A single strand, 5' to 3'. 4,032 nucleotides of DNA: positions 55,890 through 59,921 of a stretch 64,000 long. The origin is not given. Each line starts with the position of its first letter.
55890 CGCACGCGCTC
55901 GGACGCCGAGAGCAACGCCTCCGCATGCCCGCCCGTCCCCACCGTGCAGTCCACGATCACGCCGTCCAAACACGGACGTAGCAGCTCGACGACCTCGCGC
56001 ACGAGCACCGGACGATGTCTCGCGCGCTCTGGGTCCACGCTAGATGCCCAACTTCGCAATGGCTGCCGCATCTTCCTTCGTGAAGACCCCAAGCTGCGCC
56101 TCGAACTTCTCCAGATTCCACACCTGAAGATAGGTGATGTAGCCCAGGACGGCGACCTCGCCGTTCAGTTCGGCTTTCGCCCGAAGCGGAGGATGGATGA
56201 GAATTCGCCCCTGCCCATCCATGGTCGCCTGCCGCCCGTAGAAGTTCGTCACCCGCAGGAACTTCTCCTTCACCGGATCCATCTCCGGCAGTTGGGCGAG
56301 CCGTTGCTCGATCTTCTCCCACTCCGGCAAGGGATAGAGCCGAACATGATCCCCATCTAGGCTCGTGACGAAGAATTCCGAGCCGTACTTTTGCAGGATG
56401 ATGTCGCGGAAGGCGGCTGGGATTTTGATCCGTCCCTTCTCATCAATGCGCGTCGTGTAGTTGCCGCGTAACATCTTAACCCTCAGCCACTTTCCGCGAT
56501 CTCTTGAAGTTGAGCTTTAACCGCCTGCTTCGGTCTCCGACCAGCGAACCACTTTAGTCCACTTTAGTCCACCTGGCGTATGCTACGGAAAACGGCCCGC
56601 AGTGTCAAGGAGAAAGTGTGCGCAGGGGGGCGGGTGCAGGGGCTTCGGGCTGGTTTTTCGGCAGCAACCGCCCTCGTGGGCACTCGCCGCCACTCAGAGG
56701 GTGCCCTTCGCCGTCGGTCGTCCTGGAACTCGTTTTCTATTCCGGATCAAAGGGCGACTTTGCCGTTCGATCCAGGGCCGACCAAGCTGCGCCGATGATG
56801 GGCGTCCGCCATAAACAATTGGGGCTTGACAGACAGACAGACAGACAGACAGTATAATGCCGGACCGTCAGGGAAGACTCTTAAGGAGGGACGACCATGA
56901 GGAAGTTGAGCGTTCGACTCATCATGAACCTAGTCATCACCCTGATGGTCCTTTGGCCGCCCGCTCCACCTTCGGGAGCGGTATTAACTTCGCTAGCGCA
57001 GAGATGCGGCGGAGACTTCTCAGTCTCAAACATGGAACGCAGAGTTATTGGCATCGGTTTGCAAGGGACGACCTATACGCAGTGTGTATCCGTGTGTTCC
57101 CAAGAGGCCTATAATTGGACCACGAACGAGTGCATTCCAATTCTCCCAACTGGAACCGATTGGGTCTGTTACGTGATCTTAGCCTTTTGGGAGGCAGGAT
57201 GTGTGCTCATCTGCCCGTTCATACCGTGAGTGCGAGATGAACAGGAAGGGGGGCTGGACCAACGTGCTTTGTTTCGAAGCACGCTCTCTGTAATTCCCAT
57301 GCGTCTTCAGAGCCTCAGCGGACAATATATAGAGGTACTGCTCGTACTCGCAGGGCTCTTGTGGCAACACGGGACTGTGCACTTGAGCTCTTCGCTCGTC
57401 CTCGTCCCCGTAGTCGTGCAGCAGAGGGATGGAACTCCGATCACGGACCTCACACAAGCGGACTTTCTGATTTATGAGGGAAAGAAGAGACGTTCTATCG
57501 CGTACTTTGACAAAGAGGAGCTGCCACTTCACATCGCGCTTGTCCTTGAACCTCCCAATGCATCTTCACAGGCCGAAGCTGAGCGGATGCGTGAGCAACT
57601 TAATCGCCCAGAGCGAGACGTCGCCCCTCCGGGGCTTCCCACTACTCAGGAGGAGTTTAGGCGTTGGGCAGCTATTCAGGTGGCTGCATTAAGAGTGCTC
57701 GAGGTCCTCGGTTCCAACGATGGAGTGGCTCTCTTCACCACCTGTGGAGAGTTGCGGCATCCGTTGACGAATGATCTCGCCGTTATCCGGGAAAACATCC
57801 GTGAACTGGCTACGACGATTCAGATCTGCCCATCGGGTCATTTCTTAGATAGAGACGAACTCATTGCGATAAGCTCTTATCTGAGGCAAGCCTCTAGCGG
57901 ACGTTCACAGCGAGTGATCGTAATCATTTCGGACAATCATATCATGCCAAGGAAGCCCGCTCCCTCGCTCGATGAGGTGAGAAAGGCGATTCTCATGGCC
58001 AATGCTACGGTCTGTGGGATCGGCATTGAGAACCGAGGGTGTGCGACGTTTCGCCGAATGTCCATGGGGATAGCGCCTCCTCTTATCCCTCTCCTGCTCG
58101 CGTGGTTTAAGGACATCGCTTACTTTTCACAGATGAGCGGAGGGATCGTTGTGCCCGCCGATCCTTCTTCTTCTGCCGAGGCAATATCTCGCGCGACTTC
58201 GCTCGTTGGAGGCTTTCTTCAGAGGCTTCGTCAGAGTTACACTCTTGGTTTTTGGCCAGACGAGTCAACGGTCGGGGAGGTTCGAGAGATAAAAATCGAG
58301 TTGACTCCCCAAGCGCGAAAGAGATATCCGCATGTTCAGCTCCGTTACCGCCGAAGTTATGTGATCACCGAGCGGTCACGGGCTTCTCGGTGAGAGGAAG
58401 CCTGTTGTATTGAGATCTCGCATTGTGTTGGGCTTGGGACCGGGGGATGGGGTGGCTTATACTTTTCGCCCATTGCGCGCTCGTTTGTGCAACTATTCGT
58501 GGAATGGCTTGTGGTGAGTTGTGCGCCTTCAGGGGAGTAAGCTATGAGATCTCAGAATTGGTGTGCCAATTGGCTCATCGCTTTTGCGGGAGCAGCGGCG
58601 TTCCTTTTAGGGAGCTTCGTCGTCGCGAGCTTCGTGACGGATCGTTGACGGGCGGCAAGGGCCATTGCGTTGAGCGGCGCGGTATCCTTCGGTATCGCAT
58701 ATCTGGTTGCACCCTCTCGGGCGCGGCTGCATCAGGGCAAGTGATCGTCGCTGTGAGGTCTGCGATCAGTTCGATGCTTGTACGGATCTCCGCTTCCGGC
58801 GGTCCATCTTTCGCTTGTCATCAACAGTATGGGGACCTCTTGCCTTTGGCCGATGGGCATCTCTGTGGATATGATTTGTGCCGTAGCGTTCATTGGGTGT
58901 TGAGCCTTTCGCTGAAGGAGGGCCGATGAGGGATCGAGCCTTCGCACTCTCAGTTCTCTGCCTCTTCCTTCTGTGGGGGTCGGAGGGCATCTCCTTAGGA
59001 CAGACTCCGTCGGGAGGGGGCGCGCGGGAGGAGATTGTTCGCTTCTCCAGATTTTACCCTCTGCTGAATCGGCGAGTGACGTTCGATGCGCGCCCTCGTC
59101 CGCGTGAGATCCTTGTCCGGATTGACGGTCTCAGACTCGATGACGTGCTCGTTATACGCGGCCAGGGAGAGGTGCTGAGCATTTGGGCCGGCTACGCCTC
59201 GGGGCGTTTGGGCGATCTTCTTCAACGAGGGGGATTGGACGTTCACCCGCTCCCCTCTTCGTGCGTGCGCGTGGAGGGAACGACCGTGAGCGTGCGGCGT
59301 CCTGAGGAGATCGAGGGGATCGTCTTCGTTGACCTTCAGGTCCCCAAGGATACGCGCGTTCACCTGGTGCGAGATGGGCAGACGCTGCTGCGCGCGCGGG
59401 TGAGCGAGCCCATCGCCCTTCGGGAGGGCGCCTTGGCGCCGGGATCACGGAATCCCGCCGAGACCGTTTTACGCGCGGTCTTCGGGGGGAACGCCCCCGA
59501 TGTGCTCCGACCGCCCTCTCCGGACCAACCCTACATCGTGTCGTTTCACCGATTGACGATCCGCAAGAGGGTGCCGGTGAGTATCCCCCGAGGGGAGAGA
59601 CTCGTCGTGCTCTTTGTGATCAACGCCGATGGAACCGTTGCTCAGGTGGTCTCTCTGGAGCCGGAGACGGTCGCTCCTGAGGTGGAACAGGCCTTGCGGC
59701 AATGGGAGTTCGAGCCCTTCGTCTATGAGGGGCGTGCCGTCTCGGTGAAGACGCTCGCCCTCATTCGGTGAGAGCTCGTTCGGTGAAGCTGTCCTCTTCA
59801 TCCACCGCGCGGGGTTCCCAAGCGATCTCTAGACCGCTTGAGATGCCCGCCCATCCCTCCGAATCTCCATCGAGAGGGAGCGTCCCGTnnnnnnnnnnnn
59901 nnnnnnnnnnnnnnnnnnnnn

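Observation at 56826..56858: (GACA)x6 repeat forms the spacer between perfect TTGACA and TATAAT hexamers: candidate phase-variable or rheostat promoter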

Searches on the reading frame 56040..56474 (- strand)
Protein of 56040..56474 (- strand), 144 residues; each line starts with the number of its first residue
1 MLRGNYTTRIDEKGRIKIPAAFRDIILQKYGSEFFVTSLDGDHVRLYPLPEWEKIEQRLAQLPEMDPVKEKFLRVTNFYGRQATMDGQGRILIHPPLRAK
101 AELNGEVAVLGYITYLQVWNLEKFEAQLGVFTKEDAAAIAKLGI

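Call 7: search_protein_families(library=pfam, proteins=[window:56040-56474:-], max_evalue=0.1)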
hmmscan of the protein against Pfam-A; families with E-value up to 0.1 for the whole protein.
window:56040-56474:- (144 aa): 1 family
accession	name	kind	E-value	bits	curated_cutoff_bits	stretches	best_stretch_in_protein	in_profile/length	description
PF02381.23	MraZ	-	1.2e-22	80.1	23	2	1-74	1-71/72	MraZ protein, putative antitoxin-like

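Call 10: find_encoding_contigs(protein=window:56040-56471:-, flank=3000, max_places=10)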
Protein window:56040-56471:- (143 aa): no gene with exactly this product is on record in the collection.

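Call 12: find_encoding_contigs(protein=window:56040-56474:-, flank=3000, max_places=10)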
Protein window:56040-56474:- (144 aa): 23 contigs read that carry it; 7 places shown.
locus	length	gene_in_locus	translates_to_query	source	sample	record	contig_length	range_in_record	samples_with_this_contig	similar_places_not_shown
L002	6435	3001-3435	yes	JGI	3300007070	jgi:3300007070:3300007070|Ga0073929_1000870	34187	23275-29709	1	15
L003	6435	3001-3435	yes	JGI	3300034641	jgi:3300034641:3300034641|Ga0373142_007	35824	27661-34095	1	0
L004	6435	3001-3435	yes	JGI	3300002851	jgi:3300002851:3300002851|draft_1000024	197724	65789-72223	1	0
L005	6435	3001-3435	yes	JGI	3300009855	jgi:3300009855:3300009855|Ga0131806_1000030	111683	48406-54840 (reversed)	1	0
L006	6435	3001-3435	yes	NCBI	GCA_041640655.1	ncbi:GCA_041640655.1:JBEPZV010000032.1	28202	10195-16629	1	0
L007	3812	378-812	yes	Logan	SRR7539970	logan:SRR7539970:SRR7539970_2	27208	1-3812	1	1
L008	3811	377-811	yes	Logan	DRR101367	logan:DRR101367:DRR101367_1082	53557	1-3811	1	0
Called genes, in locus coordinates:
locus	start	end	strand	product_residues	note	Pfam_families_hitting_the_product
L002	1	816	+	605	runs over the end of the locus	-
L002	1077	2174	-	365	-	-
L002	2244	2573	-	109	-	-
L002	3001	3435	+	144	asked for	PF02381:MraZ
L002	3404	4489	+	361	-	PF01795:Methyltransf_5, PF13649:Methyltransf_25 (weak)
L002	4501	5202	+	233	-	-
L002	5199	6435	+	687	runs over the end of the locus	PF03717:PBP_dimer, PF21922:PBP_dimer_2 (faint), PF03793:PASTA (faint), PF00905:Transpeptidase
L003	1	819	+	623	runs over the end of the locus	-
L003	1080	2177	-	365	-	-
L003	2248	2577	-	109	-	-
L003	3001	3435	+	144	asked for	PF02381:MraZ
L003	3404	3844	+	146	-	PF01795:Methyltransf_5, PF13649:Methyltransf_25 (weak)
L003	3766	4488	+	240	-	PF01795:Methyltransf_5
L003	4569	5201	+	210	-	-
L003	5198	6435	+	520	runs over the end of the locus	PF03717:PBP_dimer, PF21922:PBP_dimer_2 (faint), PF00905:Transpeptidase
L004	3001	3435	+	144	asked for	PF02381:MraZ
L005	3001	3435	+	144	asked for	PF02381:MraZ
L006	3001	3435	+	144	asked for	PF02381:MraZ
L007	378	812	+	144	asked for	PF02381:MraZ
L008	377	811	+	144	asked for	PF02381:MraZ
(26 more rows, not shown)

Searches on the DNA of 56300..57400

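Call 40: search_rna_families(source=window, start=56300, end=57400, threshold=evalue, max_evalue=1)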
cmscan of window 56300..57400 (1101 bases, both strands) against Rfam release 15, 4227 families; matches with E-value up to 1: 0.
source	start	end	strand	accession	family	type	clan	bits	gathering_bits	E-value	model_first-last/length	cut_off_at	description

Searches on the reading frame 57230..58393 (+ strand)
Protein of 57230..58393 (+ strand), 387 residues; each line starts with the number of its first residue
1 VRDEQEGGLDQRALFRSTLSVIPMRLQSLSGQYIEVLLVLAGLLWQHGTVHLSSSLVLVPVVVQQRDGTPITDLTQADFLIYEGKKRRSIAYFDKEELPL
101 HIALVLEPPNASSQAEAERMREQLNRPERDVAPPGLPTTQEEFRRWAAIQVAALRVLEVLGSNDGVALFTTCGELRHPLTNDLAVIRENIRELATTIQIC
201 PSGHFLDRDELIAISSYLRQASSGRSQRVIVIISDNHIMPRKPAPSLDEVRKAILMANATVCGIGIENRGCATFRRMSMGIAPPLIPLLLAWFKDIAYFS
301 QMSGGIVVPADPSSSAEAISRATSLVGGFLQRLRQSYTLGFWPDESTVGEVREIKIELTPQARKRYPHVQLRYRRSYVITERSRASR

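Call 7: search_protein_families(library=pfam, proteins=[window:57230-58393:+], max_evalue=0.1)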
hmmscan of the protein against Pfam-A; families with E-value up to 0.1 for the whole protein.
window:57230-58393:+ (387 aa): 0 families

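Call 8: search_protein_families(library=ncbifam, proteins=[window:57230-58393:+], max_evalue=0.1)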
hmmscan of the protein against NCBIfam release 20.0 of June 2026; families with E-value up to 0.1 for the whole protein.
window:57230-58393:+ (387 aa): 1 family
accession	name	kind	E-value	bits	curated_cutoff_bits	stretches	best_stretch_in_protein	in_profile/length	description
TIGR03436.1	acidobact_VWFA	subfamily_domain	3.5e-23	82.6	81.25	1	49-377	2-321/324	VWA domain-containing protein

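Call 45: search_protein_families(library=padloc, proteins=[window:57299-58393:+], max_evalue=0.01)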
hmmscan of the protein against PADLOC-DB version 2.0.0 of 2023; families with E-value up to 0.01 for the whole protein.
window:57299-58393:+ (364 aa): 0 families

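Call 63: search_solved_structures(query=window:57299-58390:+, max_evalue=1)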
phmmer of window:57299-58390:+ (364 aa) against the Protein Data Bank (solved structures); distinct sequences matched with E-value up to 1: 4.
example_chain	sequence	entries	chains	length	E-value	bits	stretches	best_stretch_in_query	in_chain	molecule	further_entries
3m0a_A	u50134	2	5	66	0.1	14.8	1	156-198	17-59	TNF receptor-associated factor 2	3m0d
3m06_A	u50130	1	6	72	0.12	14.6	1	157-198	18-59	TNF receptor-associated factor 2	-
3cz3_A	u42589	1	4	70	0.36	13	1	74-130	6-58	Protein 2b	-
2zi0_A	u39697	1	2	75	0.42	12.8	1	74-131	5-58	Protein 2b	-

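Call 64: find_homologous_proteins(query=window:57299-58390:+, max_evalue=0.00001)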
Query window:57299-58390:+ (364 aa): 5 proteins with E <= 0.00001 among 8000 candidates.
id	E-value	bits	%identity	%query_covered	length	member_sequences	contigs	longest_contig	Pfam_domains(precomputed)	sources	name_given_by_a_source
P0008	4.3e-215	731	92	100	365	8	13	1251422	-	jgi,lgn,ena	jgi:VWFA-related protein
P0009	2.5e-200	683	86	100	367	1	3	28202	-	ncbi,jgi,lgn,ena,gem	-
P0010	6.6e-193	658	83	100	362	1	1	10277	-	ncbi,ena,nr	ncbi:hypothetical protein HRbin08_01696 [bacterium HR08]|nr:hypothetical protein HRbin08_01696 [bact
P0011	1.7e-177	608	77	100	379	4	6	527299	-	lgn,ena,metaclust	metaclust:\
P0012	1.7e-158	545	70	97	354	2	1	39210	-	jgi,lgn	jgi:VWFA-related protein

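Call 65: find_encoding_contigs(protein=P0010, flank=2500, max_places=10)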
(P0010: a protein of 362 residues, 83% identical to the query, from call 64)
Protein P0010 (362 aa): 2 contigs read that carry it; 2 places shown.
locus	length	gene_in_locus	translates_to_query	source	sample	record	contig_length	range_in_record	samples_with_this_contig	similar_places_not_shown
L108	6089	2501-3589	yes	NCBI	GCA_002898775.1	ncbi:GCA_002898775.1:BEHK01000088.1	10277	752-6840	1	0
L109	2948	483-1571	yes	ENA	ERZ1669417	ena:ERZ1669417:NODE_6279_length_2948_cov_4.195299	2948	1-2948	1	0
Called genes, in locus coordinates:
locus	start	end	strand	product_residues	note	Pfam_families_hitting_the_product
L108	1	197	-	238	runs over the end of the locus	-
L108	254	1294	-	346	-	PF01795:Methyltransf_5, PF13649:Methyltransf_25 (weak)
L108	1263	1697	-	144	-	PF02381:MraZ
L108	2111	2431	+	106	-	-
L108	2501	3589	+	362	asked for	-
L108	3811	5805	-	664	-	-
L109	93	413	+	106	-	-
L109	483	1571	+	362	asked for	-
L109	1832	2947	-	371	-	?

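Call 66: find_encoding_contigs(protein=P0008, flank=1200, max_places=10)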
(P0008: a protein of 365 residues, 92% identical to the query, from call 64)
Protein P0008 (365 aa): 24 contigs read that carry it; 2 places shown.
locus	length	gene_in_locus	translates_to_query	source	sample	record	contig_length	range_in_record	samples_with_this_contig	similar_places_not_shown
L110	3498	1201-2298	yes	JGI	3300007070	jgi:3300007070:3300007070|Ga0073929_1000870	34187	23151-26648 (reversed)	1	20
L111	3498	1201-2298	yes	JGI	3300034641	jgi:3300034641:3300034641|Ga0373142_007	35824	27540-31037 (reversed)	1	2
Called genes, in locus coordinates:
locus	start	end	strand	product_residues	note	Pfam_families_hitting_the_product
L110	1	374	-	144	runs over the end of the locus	PF02381:MraZ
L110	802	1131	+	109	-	-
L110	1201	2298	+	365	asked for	-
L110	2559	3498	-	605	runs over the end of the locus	-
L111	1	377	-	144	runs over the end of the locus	PF02381:MraZ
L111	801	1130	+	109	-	-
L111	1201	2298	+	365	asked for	-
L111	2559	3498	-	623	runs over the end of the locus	-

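Call 80: predict_structure(alignment_id=A3)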
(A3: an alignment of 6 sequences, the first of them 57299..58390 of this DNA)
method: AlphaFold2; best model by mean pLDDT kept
length: 364 residues; sequences in the alignment: 6
mean_pLDDT: 44.0   pTM: 0.35
mean pLDDT of the five models: 44.0, 40.4, 38.1, 37.7, 34.5
residues with pLDDT >= 90: 0; 70-90: 42; 50-70: 60; < 50: 262
segments of 3 or more residues with pLDDT < 50: 1-32, 73-129, 140-158, 167-189, 198-306, 322-327, 352-364
pLDDT, mean of each block of 10 residues (from residue 1): 35 30 31 60 77 78 64 39 30 38 29 36 46 52 42 41 50 29 46 50 39 34 43 35 27 31 27 23 31 41 47 61 49 81 80 39 26
secondary structure, 60 per line:
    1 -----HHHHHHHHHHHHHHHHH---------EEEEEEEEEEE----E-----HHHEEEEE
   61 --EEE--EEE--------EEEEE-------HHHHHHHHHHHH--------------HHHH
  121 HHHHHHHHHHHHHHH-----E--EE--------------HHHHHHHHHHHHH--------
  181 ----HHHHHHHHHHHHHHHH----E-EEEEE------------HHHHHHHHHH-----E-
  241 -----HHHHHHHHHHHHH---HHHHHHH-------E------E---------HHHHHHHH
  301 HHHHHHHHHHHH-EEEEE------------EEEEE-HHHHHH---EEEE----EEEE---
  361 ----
elements in order: H6-22 E32-42 E56-60 E63-65 E68-70 E79-83 H91-102 H117-135 H160-172 H185-200 E207-211 H224-233 H246-258 H262-268 H293-312 E314-318 E331-335 H337-342 E346-349 E354-357

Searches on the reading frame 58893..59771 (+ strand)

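Call 7: search_protein_families(library=pfam, proteins=[window:58893-59771:+], max_evalue=0.1)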
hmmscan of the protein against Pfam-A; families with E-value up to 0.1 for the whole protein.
window:58893-59771:+ (292 aa): 1 family
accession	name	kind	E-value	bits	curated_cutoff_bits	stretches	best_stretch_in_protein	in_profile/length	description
PF03544.19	TonB_C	-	4.4e-05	24.3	24.6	1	237-287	18-71/79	Gram-negative bacterial TonB protein C-terminal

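Call 8: search_protein_families(library=ncbifam, proteins=[window:58893-59771:+], max_evalue=0.1)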
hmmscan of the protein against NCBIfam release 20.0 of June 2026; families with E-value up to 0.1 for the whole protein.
window:58893-59771:+ (292 aa): 3 families
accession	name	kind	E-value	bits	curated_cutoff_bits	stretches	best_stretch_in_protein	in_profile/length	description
NF008082.0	PRK10819.1-3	equivalog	0.00042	20.2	265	1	237-286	181-233/242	TonB system transport protein TonB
TIGR01352.1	tonB_Cterm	subfamily_domain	0.0086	16.4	27.1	1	235-284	15-66/76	TonB family protein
NF033768.1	myxo_SS_tail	domain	0.022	14.9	40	1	236-285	34-85/92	AgmX/PglI C-terminal domain-containing protein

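Call 45: search_protein_families(library=padloc, proteins=[window:58926-59771:+], max_evalue=0.01)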
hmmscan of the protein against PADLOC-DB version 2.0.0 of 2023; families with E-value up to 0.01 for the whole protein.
window:58926-59771:+ (281 aa): 0 families
